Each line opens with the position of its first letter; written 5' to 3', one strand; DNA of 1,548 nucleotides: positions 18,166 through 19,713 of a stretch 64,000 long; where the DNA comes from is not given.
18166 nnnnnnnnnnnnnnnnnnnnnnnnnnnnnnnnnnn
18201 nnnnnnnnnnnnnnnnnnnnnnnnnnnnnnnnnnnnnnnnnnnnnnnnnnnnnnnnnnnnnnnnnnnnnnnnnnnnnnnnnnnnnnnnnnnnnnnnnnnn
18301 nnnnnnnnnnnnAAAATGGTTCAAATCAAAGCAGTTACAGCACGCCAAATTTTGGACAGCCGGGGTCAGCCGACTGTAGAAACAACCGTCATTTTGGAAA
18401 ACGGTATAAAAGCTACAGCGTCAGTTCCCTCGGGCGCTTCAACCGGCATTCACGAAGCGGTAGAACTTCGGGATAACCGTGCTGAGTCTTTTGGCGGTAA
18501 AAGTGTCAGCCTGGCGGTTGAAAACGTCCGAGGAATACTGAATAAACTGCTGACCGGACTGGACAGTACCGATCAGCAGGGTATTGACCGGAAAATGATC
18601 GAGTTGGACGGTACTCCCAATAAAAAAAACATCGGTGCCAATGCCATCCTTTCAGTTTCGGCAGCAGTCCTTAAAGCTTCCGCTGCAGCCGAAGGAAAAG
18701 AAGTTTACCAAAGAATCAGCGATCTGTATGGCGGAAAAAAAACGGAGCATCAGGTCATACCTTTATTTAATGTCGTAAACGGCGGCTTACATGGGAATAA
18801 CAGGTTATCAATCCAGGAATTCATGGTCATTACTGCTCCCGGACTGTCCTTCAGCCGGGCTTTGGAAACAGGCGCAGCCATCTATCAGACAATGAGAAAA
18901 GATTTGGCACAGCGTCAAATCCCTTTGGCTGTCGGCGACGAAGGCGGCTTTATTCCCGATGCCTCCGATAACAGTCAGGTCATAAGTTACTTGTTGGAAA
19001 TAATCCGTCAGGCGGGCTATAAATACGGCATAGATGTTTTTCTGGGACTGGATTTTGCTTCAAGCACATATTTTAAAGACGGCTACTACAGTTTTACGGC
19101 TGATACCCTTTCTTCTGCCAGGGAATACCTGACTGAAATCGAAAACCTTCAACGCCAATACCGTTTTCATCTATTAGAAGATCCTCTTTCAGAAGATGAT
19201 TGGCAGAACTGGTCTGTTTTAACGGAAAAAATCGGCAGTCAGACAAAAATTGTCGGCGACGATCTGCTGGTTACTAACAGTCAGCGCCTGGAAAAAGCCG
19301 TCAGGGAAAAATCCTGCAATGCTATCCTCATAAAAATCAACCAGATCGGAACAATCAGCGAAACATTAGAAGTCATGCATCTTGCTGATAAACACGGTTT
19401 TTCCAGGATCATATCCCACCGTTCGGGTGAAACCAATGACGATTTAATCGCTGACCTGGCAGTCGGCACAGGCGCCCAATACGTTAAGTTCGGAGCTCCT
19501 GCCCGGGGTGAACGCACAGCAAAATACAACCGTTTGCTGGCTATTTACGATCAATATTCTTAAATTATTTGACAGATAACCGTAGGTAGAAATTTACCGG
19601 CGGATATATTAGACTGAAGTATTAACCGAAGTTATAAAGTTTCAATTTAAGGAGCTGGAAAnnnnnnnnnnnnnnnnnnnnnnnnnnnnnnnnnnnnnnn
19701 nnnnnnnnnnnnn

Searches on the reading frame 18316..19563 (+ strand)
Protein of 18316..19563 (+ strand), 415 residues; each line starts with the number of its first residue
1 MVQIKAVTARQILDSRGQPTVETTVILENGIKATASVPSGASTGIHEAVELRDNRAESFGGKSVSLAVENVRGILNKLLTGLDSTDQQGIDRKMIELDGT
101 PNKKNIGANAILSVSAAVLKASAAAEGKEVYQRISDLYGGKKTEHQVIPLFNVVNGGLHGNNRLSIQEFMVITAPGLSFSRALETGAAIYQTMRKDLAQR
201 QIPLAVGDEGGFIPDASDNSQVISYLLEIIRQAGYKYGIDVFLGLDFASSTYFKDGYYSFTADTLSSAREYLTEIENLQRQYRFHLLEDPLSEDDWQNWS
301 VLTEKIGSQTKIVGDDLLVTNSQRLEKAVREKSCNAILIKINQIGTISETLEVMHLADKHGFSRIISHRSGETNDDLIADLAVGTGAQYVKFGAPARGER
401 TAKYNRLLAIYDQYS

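Call 55: list_cluster_members(proteins=[window:18316-19563:+, window:8749-9672:-, window:11086-11385:+, P0016, P0004])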
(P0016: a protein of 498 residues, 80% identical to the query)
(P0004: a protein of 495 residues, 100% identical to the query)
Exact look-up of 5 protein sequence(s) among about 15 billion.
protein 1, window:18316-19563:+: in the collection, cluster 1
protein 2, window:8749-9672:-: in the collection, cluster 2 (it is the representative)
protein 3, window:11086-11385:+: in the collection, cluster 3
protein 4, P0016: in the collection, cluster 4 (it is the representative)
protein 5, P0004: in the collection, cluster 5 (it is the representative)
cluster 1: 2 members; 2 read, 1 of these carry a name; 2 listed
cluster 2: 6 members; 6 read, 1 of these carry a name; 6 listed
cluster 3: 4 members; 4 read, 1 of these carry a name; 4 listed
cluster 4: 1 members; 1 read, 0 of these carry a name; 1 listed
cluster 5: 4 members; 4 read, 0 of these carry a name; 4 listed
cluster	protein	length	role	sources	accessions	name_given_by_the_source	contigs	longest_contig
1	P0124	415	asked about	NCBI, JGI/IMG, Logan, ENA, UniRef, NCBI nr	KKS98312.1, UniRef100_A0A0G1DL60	MAG: enolase [Candidatus Gottesmanbacteria bacterium GW2011_GWA2_43_14] | Enolase n=1 Tax=Candidatus Gottesmanbacteria bacterium GW2011_GWA2_43_14 TaxID=1618443 ...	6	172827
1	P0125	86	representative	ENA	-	-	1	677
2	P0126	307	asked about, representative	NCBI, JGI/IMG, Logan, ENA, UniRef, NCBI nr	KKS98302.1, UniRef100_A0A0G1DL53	MAG: hypothetical protein UV73_C0002G0016 [Candidatus Gottesmanbacteria bacterium ... | Dockerin domain-containing protein n=1 Tax=Candidatus Gottesmanbacteria bacterium ...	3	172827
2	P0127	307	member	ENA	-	-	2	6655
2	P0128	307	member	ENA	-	-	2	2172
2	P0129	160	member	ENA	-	-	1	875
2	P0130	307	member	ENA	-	-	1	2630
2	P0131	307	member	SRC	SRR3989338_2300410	-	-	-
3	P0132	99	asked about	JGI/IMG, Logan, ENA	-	-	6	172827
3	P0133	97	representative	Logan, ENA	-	-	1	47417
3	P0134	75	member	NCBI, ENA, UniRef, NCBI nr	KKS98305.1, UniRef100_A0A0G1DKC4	MAG: hypothetical protein UV73_C0002G0019 [Candidatus Gottesmanbacteria bacterium ... | HTH arsR-type domain-containing protein n=1 Tax=Candidatus Gottesmanbacteria bacterium ...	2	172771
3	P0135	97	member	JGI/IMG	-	-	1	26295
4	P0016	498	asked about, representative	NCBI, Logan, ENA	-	-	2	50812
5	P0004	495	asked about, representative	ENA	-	-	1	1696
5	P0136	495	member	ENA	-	-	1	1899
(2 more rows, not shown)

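Call 56: find_encoding_contigs(protein=P0127, flank=6000, max_places=4)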
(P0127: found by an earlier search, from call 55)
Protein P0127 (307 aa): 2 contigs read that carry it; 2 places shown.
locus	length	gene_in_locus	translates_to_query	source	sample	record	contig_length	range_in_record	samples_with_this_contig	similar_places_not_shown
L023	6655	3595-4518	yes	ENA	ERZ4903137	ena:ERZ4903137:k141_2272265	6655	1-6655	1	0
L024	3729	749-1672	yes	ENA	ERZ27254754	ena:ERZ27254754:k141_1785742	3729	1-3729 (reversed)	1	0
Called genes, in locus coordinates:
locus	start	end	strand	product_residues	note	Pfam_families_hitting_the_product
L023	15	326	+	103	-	PF02777:Sod_Fe_C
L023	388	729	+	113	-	PF01245:Ribosomal_L19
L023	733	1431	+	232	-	PF05552:MS_channel_1st_1 (weak)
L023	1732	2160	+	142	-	PF03449:GreA_GreB_N, PF01272:GreA_GreB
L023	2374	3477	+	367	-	PF00438:S-AdoMet_synt_N, PF02772:S-AdoMet_synt_M, PF02773:S-AdoMet_synt_C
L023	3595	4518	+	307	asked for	-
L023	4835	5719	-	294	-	PF13385:Laminin_G_3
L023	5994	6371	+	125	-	PF18894:PhageMetallopep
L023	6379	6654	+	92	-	?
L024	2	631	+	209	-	?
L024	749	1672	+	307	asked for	-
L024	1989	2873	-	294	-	PF13385:Laminin_G_3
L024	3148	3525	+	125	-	PF18894:PhageMetallopep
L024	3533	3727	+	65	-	?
